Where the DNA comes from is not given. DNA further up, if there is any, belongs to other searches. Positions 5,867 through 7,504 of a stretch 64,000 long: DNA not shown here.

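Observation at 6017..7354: MtaA/URO-D-like methyltransferase with a ~100-aa Lys/Glu-rich FG-containing tail; its likely corrinoid partner is 48 kb away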

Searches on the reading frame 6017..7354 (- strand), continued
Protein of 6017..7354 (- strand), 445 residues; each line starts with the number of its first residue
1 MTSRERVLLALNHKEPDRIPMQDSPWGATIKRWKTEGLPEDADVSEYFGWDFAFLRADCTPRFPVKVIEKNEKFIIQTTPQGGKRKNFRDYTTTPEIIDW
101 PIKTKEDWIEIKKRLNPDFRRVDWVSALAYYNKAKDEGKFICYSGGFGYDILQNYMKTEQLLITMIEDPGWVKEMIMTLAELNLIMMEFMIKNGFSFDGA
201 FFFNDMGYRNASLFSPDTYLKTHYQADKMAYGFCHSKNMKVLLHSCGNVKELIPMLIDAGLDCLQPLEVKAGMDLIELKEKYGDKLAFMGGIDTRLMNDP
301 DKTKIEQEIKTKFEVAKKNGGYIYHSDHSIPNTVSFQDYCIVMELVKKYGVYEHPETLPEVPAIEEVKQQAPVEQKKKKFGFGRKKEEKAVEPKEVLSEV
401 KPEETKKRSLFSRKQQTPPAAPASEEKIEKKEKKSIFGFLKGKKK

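Call 33: search_protein_families(library=pfam, proteins=[L064:452-1087:+, L064:1091-2932:+, L064:3127-3873:+, L064:3870-5054:+, L064:5056-5583:+, L064:6780-7691:+, L050:9173-10465:+, L050:14571-15644:+, L088:8816-9976:+, L050:11751-12935:+], max_evalue=0.001)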
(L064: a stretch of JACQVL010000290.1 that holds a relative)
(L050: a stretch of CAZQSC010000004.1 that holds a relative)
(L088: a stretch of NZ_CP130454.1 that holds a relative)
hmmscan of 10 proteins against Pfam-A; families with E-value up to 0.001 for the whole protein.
L064:452-1087:+ (211 aa): 2 families
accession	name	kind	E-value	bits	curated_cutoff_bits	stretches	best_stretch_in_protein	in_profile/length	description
PF02310.24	B12-binding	-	4.1e-30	104.5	32.1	1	90-201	2-119/121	B12 binding domain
PF02607.22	B12-binding_2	-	1.3e-20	73.8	23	1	5-76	3-73/74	B12 binding domain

L064:1091-2932:+ (613 aa): 4 families
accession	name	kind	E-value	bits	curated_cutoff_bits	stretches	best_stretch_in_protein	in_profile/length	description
PF14574.11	RACo_C_ter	-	2.3e-75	253.5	27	1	361-611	3-250/261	C-terminal domain of RACo the ASKHA domain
PF17651.6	Raco_middle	-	4.6e-59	199.1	26.8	1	194-355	1-162/163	RACo middle region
PF17650.6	RACo_linker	-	2.2e-10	40.7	26.2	1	111-190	4-85/86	RACo linker region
PF00111.32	Fer2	-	6.7e-09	36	21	1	9-84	2-75/77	2Fe-2S iron-sulfur cluster binding domain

L064:3127-3873:+ (248 aa): 1 family
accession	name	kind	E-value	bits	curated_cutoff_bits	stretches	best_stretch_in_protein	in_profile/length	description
PF07796.16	DUF1638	-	2.9e-42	144.7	27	1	32-214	3-161/161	Protein of unknown function (DUF1638)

L064:3870-5054:+ (394 aa): 1 family
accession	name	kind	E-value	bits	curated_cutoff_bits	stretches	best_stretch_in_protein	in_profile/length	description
PF01208.23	URO-D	-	1.1e-16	61.3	23.9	1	174-381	136-344/346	Uroporphyrinogen decarboxylase (URO-D)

L064:5056-5583:+ (175 aa): 2 families
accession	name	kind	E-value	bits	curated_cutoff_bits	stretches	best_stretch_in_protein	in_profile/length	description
PF00881.29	Nitroreductase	-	5e-27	95.6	23.5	2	7-75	1-69/167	Nitroreductase family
PF14512.11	TM1586_NiRdase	-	1.7e-06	28.3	27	0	22-53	156-187/215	Putative TM nitroreductase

L064:6780-7691:+ (303 aa): 1 family
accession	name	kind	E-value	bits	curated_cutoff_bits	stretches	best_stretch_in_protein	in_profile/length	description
PF02574.22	S-methyl_trans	-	1.2e-71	242.4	22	1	21-296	2-282/283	Homocysteine S-methyltransferase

L050:9173-10465:+ (430 aa): 1 family
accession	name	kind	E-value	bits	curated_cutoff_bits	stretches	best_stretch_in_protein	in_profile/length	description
PF01208.23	URO-D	-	1.7e-16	60.6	23.9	1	278-426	206-346/346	Uroporphyrinogen decarboxylase (URO-D)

L050:14571-15644:+ (357 aa): 1 family
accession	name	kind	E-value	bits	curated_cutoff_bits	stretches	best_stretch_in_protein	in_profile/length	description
PF01208.23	URO-D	-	4.5e-25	88.8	23.9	1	151-356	139-343/346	Uroporphyrinogen decarboxylase (URO-D)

L088:8816-9976:+ (386 aa): 1 family
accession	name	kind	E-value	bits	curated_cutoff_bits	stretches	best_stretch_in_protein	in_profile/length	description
PF01208.23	URO-D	-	1.7e-25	90.3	23.9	1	101-382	77-346/346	Uroporphyrinogen decarboxylase (URO-D)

L050:11751-12935:+ (394 aa): 7 families
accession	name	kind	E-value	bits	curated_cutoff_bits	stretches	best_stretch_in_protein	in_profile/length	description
PF00248.27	Aldo_ket_red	-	8e-35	120.7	24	1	30-295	2-290/291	Aldo/keto reductase family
PF13187.11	Fer4_9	-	1.2e-10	41.7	27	1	305-378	1-50/52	4Fe-4S dicluster domain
PF13534.11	Fer4_17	-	1.2e-08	35.8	22.2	1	306-379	2-60/61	4Fe-4S dicluster domain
PF13183.11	Fer4_8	-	3.4e-07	31.1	27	1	305-379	4-68/68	4Fe-4S dicluster domain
PF13237.11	Fer4_10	-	3.6e-05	24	25.5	1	305-376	8-53/53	4Fe-4S dicluster domain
PF13746.11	Fer4_18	-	5.7e-05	23.7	27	0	281-327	35-83/114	4Fe-4S dicluster domain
PF17179.9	Fer4_22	-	0.00018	22.7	27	0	361-379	77-95/95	4Fe-4S dicluster domain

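Call 50: search_protein_families(library=pfam, proteins=[L078:4135-5253:-, L078:5111-5782:-, L078:7154-8344:-, L078:8294-10720:+, L078:11008-12174:+, L078:3137-4114:+, L078:840-1733:+, L078:4-888:+, L078:2091-2714:-], max_evalue=0.001)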
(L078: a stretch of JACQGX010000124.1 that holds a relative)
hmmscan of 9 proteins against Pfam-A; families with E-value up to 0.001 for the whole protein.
L078:4135-5253:- (372 aa): 1 family
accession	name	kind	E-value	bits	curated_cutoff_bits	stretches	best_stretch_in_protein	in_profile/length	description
PF02574.22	S-methyl_trans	-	1e-70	239.3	22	1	78-360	1-280/283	Homocysteine S-methyltransferase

L078:5111-5782:- (223 aa): 2 families
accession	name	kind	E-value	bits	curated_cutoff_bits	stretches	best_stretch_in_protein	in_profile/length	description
PF02310.24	B12-binding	-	7e-30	103.8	32.1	1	92-202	2-118/121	B12 binding domain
PF02607.22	B12-binding_2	-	1.8e-22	79.8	23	1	5-78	1-73/74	B12 binding domain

L078:7154-8344:- (396 aa): 1 family
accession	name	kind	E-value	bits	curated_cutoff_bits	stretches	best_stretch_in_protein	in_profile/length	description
PF07796.16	DUF1638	-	2.4e-33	115.7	27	1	165-363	1-161/161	Protein of unknown function (DUF1638)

L078:8294-10720:+ (808 aa): 2 families
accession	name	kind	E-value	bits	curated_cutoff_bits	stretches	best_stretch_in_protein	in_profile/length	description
PF02901.20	PFL-like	-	2.1e-135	453.4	24.3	1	124-651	136-629/647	Pyruvate formate lyase-like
PF01228.26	Gly_radical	-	1.3e-15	58.2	22.2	1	687-789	3-106/106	Glycine radical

L078:11008-12174:+ (388 aa): 15 families
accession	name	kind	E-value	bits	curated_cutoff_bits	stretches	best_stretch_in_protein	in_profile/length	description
PF04055.27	Radical_SAM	-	1.3e-12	48.6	29.5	1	139-246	22-137/166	Radical SAM superfamily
PF00037.32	Fer4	-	1.5e-10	40.8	21.1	1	77-95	6-24/24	4Fe-4S binding domain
PF12838.12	Fer4_7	-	3.1e-09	37.6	27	1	78-132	1-51/52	4Fe-4S dicluster domain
PF13237.11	Fer4_10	-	3e-08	33.9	25.5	1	76-129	6-52/53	4Fe-4S dicluster domain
PF12837.12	Fer4_6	-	3.9e-08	33.3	25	1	76-94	6-24/24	4Fe-4S binding domain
PF13484.11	Fer4_16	-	1e-07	33.1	30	1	78-100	1-22/66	4Fe-4S double cluster binding domain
PF13353.11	Fer4_12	-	1.6e-07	32.2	22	0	40-67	2-29/137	4Fe-4S single cluster domain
PF12797.12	Fer4_2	-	1.7e-07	31.2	24.5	1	74-91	5-22/22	4Fe-4S binding domain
PF13187.11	Fer4_9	-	1.8e-07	31.5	27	1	78-132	1-50/52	4Fe-4S dicluster domain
PF14697.11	Fer4_21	-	2.2e-07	31.3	35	1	74-91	36-53/59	4Fe-4S dicluster domain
PF13534.11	Fer4_17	-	2.7e-06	28.3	22.2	1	78-129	1-56/61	4Fe-4S dicluster domain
PF13183.11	Fer4_8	-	5.5e-06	27.3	27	1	77-129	3-64/68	4Fe-4S dicluster domain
PF13459.11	Fer4_15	-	1.1e-05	26.5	22.4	0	112-145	1-33/66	4Fe-4S single cluster domain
PF12800.12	Fer4_4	-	7.3e-05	23.2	24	0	77-91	2-16/17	4Fe-4S binding domain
PF25160.1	LdpA_Fe-S-bd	-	0.00096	19.3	27.6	0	95-135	7-44/49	LdpA Fe-S cluster-binding domain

L078:3137-4114:+ (325 aa): 1 family
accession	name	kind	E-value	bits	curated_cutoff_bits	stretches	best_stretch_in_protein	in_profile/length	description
PF00582.32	Usp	-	3.6e-57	193.3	24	2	2-141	3-141/141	Universal stress protein family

L078:840-1733:+ (297 aa): 3 families
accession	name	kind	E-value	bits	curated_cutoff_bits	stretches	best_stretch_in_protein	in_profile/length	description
PF00005.33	ABC_tran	-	5.2e-31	108.5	25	1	27-175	1-137/137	ABC transporter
PF13304.12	AAA_21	-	1.5e-13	51.9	27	1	117-208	220-302/304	AAA domain, putative AbiEii toxin, Type IV TA system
PF02463.25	SMC_N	-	0.00018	21.5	40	0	39-209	26-203/220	RecF/RecN/SMC N terminal domain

L078:4-888:+ (294 aa): 0 families

L078:2091-2714:- (207 aa): 1 family
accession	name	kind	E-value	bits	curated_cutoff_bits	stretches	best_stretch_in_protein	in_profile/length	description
PF00512.31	HisKA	-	2.2e-05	24.8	26.9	1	114-174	5-62/66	His Kinase A (phospho-acceptor) domain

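Call 53: search_protein_families(library=pfam, proteins=[P0055, P0022], max_evalue=0.01)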
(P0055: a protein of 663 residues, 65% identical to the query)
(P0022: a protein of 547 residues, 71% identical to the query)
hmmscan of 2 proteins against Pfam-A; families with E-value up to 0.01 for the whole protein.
P0055 (663 aa): 1 family
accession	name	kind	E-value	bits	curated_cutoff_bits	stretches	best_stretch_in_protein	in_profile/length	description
PF01208.23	URO-D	-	5e-19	69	23.9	1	93-349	91-346/346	Uroporphyrinogen decarboxylase (URO-D)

P0022 (547 aa): 1 family
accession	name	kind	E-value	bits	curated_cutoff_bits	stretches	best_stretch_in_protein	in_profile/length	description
PF01208.23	URO-D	-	9.7e-12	45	23.9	1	163-354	162-346/346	Uroporphyrinogen decarboxylase (URO-D)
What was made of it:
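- Tried and rejected: P0055 (tail followed by a TM segment) is not used as evidence: single short contig, no domain hit (call 53).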

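Call 80: find_related_loci(query=A2, collection=metagenome_contigs, flank=8000)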
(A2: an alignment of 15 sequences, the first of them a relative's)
Query A2 (357 aa) in metagenome_contigs; peptide patterns used: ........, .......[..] (x = any residue, [..] = any of these).
600 stretches matched a pattern (row limit reached: there are more); 568 encode a relative of the query (tblastn E <= 1e-3); the best 80 are kept; 80 distinct loci.
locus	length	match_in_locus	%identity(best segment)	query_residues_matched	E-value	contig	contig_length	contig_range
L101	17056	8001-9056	79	1-352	0e+0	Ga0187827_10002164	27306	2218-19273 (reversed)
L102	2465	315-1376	73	1-354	0e+0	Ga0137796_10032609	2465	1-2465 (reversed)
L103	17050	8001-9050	73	1-352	0e+0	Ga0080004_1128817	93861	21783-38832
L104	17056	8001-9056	74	1-352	0e+0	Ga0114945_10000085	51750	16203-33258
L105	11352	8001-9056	72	1-352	2e-177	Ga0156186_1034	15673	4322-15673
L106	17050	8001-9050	69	1-352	1e-175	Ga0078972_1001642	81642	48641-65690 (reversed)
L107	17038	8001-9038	72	1-346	1e-175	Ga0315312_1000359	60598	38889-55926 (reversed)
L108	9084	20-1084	70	1-355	4e-174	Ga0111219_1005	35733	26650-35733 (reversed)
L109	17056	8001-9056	67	1-352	8e-170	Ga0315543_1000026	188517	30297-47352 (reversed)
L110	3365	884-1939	68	1-352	5e-176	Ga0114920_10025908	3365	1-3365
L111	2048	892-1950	67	1-352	7e-177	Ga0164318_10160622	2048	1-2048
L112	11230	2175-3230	65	1-352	4e-163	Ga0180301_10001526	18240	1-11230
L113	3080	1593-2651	67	1-352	2e-171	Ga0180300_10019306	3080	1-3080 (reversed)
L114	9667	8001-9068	63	1-356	9e-162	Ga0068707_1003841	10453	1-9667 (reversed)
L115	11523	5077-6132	63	1-352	3e-158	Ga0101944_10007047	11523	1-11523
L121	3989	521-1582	64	1-352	5e-160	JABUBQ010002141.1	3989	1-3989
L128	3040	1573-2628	64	1-352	4e-161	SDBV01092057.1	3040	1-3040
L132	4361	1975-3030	61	1-352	8e-157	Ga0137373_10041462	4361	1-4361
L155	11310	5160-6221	60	1-350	9e-148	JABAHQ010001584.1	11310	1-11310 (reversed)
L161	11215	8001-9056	61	1-352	1e-145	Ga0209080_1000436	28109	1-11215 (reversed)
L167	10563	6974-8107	55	1-352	1e-143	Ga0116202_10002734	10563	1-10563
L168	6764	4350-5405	60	1-352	7e-144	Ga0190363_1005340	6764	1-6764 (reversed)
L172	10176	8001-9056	59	1-352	3e-143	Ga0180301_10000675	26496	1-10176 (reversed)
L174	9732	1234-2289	59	1-352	8e-143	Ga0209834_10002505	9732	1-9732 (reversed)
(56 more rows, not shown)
